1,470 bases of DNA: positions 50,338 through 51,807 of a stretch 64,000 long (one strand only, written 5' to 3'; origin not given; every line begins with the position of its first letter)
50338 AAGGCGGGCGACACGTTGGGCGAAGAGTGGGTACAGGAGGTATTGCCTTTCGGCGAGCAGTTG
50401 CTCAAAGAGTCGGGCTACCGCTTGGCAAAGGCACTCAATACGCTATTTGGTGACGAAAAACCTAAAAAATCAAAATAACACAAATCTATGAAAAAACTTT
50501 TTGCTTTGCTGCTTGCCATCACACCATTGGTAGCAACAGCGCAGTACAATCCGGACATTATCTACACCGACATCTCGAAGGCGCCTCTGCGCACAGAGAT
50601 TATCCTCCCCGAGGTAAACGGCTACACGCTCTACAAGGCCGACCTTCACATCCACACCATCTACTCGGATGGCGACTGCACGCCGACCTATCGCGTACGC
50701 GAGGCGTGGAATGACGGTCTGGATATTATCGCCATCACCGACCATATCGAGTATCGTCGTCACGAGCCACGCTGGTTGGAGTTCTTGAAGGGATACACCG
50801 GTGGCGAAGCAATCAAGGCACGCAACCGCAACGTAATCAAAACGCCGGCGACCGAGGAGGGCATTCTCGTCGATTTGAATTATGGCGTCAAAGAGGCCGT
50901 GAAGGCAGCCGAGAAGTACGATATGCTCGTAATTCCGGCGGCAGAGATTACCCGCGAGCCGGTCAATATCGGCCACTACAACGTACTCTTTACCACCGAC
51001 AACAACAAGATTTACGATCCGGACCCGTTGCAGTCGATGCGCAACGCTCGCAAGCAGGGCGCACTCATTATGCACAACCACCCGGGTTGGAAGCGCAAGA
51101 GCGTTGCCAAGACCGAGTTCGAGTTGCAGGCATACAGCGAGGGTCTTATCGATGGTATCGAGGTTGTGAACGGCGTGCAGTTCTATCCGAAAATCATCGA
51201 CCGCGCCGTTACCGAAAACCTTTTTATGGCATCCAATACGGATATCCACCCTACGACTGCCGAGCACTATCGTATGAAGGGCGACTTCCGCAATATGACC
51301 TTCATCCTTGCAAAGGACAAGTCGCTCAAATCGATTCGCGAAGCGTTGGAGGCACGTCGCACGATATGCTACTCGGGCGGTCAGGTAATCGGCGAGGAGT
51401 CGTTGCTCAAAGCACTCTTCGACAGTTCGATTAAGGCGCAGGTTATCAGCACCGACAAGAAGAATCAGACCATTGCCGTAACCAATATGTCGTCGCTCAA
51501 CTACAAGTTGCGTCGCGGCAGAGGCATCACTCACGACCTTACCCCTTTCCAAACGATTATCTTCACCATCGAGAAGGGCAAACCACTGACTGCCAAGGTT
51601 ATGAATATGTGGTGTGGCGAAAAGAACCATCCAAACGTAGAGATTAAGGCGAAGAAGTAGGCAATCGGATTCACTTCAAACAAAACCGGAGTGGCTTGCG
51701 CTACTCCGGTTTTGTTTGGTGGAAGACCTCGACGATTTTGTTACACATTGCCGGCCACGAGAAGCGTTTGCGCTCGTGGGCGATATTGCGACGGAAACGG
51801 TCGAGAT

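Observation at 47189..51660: Operon of four tandem, diverged, secreted S1/P1 nucleases plus a secreted PHP phosphoesterase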

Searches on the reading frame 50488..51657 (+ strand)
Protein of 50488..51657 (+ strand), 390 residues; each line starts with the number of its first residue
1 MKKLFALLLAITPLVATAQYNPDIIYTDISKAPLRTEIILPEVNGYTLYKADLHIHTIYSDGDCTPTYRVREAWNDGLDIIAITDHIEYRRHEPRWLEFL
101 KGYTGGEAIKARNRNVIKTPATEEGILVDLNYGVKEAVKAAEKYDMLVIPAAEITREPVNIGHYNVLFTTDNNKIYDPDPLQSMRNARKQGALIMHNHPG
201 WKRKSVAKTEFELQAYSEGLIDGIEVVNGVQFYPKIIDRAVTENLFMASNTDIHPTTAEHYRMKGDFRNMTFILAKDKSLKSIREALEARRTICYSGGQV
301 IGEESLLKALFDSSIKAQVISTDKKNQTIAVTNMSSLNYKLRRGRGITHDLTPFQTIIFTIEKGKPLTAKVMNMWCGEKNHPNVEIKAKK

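Call 3: search_protein_families(library=pfam, proteins=[window:50488-51657:+], max_evalue=0.01)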
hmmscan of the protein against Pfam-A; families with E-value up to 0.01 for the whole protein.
window:50488-51657:+ (390 aa): 1 family
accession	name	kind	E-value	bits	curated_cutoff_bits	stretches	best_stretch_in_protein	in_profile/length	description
PF02811.25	PHP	-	1.4e-09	38.9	26.4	1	52-223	1-121/164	PHP domain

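Call 4: search_protein_families(library=ncbifam, proteins=[window:50488-51657:+], max_evalue=0.01)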
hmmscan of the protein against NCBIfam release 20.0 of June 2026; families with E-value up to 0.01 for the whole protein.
window:50488-51657:+ (390 aa): 8 families
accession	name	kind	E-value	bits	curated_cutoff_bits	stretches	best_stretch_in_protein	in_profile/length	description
NF038032.1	CehA_McbA_metalo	domain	2e-20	73.5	80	2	139-297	53-218/315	CehA/McbA family metallohydrolase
NF004981.0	PRK06361.1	equivalog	8.7e-08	31.8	117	1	51-89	2-40/217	histidinol phosphate phosphatase domain-containing protein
NF041577.1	nside_bi_sphtase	equivalog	1.9e-07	30.5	400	1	50-88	3-41/276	3',5'-nucleoside bisphosphate phosphatase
NF047791.1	RNaseRnm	equivalog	3.9e-06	26.3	375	1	51-86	3-38/275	RNase RNM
NF006251.0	PRK08392.1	equivalog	9.3e-06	25.3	212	1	51-90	2-41/216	hypothetical protein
NF045780.1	TrlF_fam_ATP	equivalog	1.8e-05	23.7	350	1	49-155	6-82/944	TrlF family AAA-like ATPase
NF006375.0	PRK08609.1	equivalog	5.2e-05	22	426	1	50-90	336-376/571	DNA polymerase/3'-5' exonuclease PolX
NF006702.0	PRK09248.1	domain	0.0072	15.9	264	0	49-88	3-43/246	PHP domain-containing protein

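Call 7: search_solved_structures(query=window:50488-51657:+, max_evalue=0.1, show_alignments=2)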
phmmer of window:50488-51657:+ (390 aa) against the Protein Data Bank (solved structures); distinct sequences matched with E-value up to 0.1: 3.
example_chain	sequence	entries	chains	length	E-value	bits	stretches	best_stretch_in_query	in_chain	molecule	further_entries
3e38_A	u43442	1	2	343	2e-59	204.8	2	131-344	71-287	two-domain protein containing predicted PHP-like metal-dependent phosphoesterase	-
2anu_A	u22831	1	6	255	5.6e-07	32.2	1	51-224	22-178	hypothetical protein TM0559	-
3e0f_A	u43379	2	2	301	0.022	17.1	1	52-87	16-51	Putative Metal-dependent Phosphoesterase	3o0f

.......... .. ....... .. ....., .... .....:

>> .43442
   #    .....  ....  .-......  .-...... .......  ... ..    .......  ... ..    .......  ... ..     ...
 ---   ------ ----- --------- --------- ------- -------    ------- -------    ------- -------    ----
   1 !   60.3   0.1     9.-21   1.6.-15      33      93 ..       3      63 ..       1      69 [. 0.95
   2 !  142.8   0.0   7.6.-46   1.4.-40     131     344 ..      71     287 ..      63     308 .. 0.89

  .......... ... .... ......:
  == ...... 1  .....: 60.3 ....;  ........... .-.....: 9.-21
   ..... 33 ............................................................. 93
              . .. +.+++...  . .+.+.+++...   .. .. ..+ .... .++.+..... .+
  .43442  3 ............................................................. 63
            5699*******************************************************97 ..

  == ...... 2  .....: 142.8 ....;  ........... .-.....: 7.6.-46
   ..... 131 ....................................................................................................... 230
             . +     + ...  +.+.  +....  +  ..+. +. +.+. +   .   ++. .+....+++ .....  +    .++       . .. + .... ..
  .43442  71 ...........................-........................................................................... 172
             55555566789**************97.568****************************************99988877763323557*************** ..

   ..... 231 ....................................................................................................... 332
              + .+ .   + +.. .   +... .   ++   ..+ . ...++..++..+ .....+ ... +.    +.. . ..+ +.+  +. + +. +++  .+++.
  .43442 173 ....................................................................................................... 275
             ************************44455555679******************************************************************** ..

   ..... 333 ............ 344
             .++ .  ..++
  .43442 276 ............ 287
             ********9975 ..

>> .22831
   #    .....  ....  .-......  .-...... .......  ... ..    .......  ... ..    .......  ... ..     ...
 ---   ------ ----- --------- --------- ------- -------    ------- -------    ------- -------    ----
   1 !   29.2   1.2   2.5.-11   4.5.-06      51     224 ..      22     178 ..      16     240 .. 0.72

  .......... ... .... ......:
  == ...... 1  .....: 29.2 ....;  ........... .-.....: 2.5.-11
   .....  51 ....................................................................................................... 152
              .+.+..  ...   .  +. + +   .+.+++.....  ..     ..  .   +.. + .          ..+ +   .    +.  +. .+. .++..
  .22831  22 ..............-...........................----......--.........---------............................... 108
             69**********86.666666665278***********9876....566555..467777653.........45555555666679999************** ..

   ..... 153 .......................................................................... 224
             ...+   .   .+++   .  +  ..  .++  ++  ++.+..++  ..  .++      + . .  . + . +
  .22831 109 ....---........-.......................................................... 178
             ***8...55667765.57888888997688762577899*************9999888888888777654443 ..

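Call 28: search_protein_families(library=pfam, proteins=[window:50488-51657:+], max_evalue=5)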
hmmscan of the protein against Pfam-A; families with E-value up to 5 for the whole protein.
window:50488-51657:+ (390 aa): 2 families
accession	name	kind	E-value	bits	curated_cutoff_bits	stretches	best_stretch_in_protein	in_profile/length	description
PF02811.25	PHP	-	1.4e-09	38.9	26.4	1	52-223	1-121/164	PHP domain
PF05401.17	NodS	-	0.18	12.1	24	1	259-316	121-173/201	Nodulation protein S (NodS)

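Call 31: search_protein_families(library=padloc, proteins=[window:50488-51657:+], max_evalue=0.01)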
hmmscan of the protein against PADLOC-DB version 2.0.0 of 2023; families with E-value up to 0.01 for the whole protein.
window:50488-51657:+ (390 aa): 0 families

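Call 43: find_homologous_proteins(query=window:50488-51657:+, max_evalue=1e-20)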
Query window:50488-51657:+ (390 aa): 2665 proteins with E <= 1e-20 among 8000 candidates; the best 120 are listed.
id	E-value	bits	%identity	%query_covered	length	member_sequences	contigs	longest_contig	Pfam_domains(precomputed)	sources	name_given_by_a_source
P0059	8.0e-260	879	99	100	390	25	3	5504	PF02811.27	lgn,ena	-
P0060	6.4e-194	662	74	99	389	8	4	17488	PF02811.27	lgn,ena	-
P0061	6.6e-194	662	75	99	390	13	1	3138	PF02811.27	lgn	-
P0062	1.3e-152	526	61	98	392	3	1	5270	-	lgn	-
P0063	2.1e-152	526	61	95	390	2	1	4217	PF02811.27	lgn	-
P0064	2.2e-150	519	59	100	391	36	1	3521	PF02811.27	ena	-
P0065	4.4e-150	518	60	100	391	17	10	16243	PF02811.27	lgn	-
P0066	1.8e-149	516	60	99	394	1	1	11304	PF02811.27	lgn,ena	-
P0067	1.8e-149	516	60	99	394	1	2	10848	PF02811.27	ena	-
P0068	3.1e-149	515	60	95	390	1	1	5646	PF02811.27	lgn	-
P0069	3.7e-149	515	60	99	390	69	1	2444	PF02811.27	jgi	jgi:hypothetical protein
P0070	5.4e-149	514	62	99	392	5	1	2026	PF02811.27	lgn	-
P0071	1.1e-148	513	60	100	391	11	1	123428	PF02811.27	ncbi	-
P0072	1.2e-148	513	60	99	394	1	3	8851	PF02811.27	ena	-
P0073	1.2e-148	513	60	100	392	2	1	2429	PF02811.27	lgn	-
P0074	4.3e-148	512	60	100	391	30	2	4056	PF02811.27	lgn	-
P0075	1.9e-147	509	59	100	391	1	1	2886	PF02811.27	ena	-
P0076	6.2e-147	508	59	100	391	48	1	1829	PF02811.27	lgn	-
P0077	1.9e-146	506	58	98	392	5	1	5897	PF02811.27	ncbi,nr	ncbi:MAG: histidinol-phosphatase [Alistipes sp.]|nr:histidinol-phosphatase [Alistipes sp.]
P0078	3.4e-146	505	59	98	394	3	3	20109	PF02811.27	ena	-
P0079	3.7e-146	505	59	99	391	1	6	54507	PF02811.27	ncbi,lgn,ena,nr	ncbi:MAG: histidinol-phosphatase [Alistipes sp.]|nr:histidinol-phosphatase [Alistipes sp.]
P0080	1.5e-145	503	59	100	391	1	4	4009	PF02811.27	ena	-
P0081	1.6e-145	503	59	100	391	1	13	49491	PF02811.27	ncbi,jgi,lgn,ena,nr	ncbi:MAG: histidinol-phosphatase [Alistipes sp.]|nr:histidinol-phosphatase [Alistipes sp.]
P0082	2.9e-145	502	59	100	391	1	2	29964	PF02811.27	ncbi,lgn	-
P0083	3.6e-145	502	58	100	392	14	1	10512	PF02811.27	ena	-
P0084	5.7e-145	501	58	100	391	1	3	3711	PF02811.27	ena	-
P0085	5.8e-145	501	60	100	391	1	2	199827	PF02811.27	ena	-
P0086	6.7e-145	501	59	99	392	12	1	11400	PF02811.27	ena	-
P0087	1.1e-144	500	58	100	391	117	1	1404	PF02811.27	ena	-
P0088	2.6e-144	499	59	100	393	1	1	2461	PF02811.27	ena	-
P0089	3.2e-143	495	58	99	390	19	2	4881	PF02811.27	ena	-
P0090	2.1e-141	490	58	100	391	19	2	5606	PF02811.27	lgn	-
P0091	3.4e-141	489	56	99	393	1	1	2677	PF02811.27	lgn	-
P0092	3.8e-141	489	59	97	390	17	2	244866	PF02811.27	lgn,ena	-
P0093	3.0e-140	486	55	100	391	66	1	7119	PF02811.27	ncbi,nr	ncbi:MAG: histidinol-phosphatase, partial [Alistipes sp.]|nr:histidinol-phosphatase [Alistipes sp.]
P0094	3.9e-139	482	56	98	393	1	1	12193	PF02811.27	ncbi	-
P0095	6.0e-139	481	58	95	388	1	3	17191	PF02811.27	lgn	-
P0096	1.8e-138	480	57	100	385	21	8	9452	PF02811.27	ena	-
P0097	2.4e-138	479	58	96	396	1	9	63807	PF02811.27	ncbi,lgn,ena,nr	ncbi:MAG: histidinol-phosphatase [Alistipes sp.]|nr:histidinol-phosphatase [Alistipes sp.]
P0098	6.5e-138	478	57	100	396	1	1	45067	PF02811.27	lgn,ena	-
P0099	7.3e-138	478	55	95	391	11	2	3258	PF02811.27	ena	-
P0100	9.5e-138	477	55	95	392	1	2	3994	PF02811.27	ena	-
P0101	1.8e-136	473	53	100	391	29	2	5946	PF02811.27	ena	-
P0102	1.9e-136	473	56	99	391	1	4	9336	PF02811.27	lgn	-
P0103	2.2e-136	473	56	99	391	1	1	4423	PF02811.27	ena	-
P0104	2.4e-136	473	55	99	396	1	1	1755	PF02811.27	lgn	-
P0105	2.7e-136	473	56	99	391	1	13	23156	PF02811.27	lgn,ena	-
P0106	3.8e-136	472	56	99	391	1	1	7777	PF02811.27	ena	-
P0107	6.6e-136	471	58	94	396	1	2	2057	PF02811.27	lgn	-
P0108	7.0e-136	471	56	99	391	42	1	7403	PF02811.27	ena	-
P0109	2.4e-135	470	55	100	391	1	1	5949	PF02811.27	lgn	-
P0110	4.4e-135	469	57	95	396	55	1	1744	PF02811.27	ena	-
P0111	5.0e-135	469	57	95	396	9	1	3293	PF02811.27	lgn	-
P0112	5.4e-135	468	58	99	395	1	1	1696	PF02811.27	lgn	-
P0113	7.9e-135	468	57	94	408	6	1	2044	PF02811.27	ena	-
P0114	8.7e-135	468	58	94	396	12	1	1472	PF02811.27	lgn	-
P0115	1.3e-134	467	57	94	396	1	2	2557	PF02811.27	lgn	-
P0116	1.6e-134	467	57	99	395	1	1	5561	PF02811.27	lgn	-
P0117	3.0e-134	466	56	99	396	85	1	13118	PF02811.27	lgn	-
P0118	4.3e-134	465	56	99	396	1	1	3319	PF02811.27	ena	-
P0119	5.2e-134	465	57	94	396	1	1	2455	PF02811.27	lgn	-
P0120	6.2e-134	465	58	95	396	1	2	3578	PF02811.27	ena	-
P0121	6.4e-134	465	56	95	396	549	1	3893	PF02811.27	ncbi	-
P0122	6.8e-134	465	57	99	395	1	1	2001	PF02811.27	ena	-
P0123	7.9e-134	465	57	99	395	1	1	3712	PF02811.27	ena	-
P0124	9.6e-134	464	55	100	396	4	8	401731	PF02811.27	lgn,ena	-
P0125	1.3e-133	464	56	99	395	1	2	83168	PF02811.27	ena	-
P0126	1.7e-133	463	54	99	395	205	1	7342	PF02811.27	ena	-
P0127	7.7e-133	461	57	95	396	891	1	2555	PF02811.27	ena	-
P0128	8.8e-133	461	56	99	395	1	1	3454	PF02811.27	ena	-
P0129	1.1e-132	461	54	99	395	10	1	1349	PF02811.27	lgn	-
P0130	1.5e-132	460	56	99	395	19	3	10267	PF02811.27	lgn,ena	-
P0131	2.1e-132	460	56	95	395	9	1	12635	PF02811.27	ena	-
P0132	3.3e-132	459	55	100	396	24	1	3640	PF02811.27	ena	-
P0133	4.0e-132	459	58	90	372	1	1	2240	PF02811.27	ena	-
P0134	4.1e-132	459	55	99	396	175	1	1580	PF02811.27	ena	-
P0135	5.0e-132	459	56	99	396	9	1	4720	PF02811.27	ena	-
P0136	5.7e-132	458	55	99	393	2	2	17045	PF02811.27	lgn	-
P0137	7.1e-132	458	54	100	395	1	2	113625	PF02811.27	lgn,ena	-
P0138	3.1e-131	456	57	99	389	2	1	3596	PF02811.27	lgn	-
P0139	4.4e-131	456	56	99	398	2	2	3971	PF02811.27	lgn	-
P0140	4.6e-131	455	55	100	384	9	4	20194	PF02811.27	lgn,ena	-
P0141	6.3e-131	455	55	100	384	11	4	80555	PF02811.27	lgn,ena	-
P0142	1.5e-130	454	54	99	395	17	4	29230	PF02811.27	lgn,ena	-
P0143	1.6e-130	454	56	94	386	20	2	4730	PF02811.27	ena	-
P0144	4.8e-130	452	56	95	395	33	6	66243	PF02811.27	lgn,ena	-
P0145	6.4e-130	452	54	94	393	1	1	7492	PF02811.27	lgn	-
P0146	6.8e-130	452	55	98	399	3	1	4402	PF02811.27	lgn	-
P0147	9.0e-130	451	53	100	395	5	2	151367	PF02811.27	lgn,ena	-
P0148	9.4e-130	451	54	100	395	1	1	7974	PF02811.27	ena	-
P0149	1.2e-129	451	54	99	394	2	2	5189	PF02811.27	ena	-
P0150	2.4e-129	450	54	99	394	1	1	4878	PF02811.27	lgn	-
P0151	5.2e-129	449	55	98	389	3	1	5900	PF02811.27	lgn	-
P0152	4.5e-128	446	54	100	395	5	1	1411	PF02811.27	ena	-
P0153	4.9e-128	446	55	94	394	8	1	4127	PF02811.27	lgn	-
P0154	5.7e-128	445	53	99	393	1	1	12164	PF02811.27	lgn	-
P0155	6.8e-128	445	56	93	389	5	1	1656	PF02811.27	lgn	-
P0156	1.1e-127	444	56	94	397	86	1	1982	PF02811.27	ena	-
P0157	2.5e-127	443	54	99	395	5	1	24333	PF02811.27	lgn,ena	-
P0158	3.2e-127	443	53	99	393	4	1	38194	PF02811.27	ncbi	-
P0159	3.7e-127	443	55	99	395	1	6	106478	PF02811.27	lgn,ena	-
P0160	4.5e-127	442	53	99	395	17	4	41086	PF02811.27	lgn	-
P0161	6.5e-127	442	56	98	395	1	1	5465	PF02811.27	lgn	-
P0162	8.7e-127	441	53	98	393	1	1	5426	PF02811.27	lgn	-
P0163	9.9e-127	441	56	94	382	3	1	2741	PF02811.27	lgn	-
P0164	2.4e-126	440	56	94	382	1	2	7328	PF02811.27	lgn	-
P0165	4.8e-126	439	53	98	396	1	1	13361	PF02811.27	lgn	-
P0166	5.8e-126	439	57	92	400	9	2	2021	PF02811.27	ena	-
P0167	7.6e-126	438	55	99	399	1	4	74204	PF02811.27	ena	-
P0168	7.8e-126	438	52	99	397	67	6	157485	PF02811.27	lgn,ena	-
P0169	8.0e-126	438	53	99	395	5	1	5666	PF02811.27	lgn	-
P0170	8.0e-126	438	56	94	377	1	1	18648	PF02811.27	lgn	-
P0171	9.9e-126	438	55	99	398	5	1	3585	PF02811.27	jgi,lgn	jgi:hypothetical protein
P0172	1.2e-125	438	55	99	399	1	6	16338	PF02811.27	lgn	-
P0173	1.2e-125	438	55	99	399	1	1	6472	PF02811.27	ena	-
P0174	1.3e-125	438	53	99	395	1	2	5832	PF02811.27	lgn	-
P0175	1.5e-125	437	55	99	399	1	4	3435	PF02811.27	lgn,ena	-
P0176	1.6e-125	437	52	99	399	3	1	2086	PF02811.27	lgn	-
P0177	1.6e-125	437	57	89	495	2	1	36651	PF02811.27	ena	-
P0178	2.0e-125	437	52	100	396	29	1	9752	PF02811.27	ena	-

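Call 44: find_encoding_contigs(protein=P0124, flank=7000, max_places=2)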
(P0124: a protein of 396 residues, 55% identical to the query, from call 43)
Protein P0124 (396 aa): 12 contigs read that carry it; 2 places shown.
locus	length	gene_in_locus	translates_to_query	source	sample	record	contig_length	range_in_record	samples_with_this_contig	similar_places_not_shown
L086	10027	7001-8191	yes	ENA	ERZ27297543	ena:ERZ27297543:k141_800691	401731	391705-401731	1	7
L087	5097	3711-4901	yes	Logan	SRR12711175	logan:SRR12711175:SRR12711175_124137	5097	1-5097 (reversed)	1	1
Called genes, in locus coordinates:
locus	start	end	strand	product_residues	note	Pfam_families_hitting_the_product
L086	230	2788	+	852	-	-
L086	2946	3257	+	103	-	PF00829:Ribosomal_L21p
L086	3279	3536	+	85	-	PF01016:Ribosomal_L27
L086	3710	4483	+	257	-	PF02265:S1-P1_nuclease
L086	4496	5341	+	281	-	PF02265:S1-P1_nuclease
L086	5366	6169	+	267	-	PF02265:S1-P1_nuclease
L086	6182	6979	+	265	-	PF02265:S1-P1_nuclease, PF00882:Zn_dep_PLPC (weak)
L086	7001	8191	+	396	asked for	PF02811:PHP (weak)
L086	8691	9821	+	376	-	PF17293:Arm-DNA-bind_5 (weak), PF00589:Phage_integrase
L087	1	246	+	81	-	?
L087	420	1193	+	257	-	PF02265:S1-P1_nuclease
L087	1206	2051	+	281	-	PF02265:S1-P1_nuclease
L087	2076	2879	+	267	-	PF02265:S1-P1_nuclease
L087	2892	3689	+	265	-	PF02265:S1-P1_nuclease, PF00882:Zn_dep_PLPC (weak)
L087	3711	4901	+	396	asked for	PF02811:PHP (weak)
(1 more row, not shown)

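Call 45: find_encoding_contigs(protein=P0168, flank=7000, max_places=2)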
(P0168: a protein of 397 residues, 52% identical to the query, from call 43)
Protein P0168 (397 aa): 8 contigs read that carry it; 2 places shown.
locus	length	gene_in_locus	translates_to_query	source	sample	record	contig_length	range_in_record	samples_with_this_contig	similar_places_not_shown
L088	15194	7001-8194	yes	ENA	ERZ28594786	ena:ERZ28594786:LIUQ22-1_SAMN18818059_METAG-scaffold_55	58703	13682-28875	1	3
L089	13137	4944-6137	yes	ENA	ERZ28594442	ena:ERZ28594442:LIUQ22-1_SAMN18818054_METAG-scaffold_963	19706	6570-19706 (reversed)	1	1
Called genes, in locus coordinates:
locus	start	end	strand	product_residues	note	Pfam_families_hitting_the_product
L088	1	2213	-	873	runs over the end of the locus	-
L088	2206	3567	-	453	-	PF13439:Glyco_transf_4, PF13579:Glyco_trans_4_4, PF00534:Glycos_transf_1 (faint)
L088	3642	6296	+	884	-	PF01624:MutS_I, PF05188:MutS_II, PF05192:MutS_III, PF05190:MutS_IV, PF00488:MutS_V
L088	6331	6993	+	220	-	PF10677:DUF2490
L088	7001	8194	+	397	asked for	PF02811:PHP (weak)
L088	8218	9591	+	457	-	PF01212:Beta_elim_lyase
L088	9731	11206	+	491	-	PF03601:Cons_hypoth698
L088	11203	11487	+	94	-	-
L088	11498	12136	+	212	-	PF00440:TetR_N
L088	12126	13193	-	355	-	PF01883:FeS_assembly_P (weak), PF01656:CbiA, PF02374:ArsA_ATPase (faint), PF09140:MipZ (weak), PF10609:ParA, PF13614:AAA_31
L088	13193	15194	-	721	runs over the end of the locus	PF10459:Peptidase_S46, PF00089:Trypsin (faint), PF13365:Trypsin_2 (faint)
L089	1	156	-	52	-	?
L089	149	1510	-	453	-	PF13439:Glyco_transf_4, PF13579:Glyco_trans_4_4, PF00534:Glycos_transf_1 (faint)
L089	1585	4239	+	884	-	PF01624:MutS_I, PF05188:MutS_II, PF05192:MutS_III, PF05190:MutS_IV, PF00488:MutS_V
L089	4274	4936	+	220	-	PF10677:DUF2490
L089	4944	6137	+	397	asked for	PF02811:PHP (weak)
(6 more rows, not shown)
